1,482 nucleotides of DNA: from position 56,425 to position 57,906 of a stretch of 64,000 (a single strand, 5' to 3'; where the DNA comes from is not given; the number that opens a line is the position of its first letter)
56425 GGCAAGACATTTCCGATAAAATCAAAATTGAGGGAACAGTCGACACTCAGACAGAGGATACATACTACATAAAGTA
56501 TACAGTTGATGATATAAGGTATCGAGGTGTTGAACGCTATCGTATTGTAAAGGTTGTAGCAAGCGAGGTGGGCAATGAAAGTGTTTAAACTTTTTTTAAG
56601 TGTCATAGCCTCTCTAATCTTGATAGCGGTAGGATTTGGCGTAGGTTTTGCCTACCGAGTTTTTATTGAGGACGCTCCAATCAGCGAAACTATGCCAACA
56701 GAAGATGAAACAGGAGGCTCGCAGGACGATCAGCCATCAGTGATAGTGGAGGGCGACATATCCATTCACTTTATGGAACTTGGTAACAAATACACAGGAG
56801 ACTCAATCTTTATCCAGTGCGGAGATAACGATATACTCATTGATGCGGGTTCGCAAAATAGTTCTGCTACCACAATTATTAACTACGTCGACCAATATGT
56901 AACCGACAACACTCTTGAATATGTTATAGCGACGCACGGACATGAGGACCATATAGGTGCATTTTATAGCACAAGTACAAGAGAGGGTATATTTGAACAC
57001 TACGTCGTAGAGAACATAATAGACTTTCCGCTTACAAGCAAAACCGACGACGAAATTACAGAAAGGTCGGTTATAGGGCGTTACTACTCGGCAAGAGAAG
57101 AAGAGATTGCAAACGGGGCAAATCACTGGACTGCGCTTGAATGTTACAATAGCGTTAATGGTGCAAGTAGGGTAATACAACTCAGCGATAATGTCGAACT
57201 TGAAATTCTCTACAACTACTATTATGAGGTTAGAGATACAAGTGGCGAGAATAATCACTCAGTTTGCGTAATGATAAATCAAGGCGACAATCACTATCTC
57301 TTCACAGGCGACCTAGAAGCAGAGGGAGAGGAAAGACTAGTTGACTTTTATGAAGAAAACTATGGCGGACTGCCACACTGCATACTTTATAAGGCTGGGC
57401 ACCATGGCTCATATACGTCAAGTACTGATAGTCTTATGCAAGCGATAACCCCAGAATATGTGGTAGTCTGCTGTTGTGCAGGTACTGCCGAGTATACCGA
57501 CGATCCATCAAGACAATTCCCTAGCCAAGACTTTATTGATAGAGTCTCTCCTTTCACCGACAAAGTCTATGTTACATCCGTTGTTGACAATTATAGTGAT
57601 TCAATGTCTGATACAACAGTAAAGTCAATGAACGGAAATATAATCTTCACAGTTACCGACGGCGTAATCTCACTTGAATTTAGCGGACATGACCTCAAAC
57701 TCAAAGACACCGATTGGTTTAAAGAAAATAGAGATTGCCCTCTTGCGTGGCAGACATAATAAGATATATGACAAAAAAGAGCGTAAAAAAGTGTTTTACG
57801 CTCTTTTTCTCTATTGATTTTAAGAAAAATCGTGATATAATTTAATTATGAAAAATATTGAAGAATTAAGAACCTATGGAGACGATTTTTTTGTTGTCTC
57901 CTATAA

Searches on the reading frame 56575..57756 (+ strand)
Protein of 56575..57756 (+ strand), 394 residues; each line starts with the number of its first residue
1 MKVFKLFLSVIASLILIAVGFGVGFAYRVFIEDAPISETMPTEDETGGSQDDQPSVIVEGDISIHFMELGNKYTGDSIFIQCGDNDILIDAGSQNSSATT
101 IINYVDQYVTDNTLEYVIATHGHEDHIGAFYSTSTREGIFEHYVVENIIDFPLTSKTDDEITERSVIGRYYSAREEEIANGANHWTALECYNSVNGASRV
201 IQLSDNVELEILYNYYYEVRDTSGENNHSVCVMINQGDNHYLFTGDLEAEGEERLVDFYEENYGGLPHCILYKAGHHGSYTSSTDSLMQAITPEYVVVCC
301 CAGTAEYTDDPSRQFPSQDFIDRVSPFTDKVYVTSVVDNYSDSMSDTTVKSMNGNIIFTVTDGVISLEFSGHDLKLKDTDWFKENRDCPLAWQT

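Call 7: search_protein_families(library=pfam, proteins=[window:56575-57756:+], max_evalue=0.001)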
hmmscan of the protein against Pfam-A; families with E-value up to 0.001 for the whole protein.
window:56575-57756:+ (394 aa): 1 family
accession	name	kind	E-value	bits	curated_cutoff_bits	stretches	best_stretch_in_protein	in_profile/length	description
PF00753.33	Lactamase_B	-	8e-17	62.3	22.7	2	75-130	6-60/196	Metallo-beta-lactamase superfamily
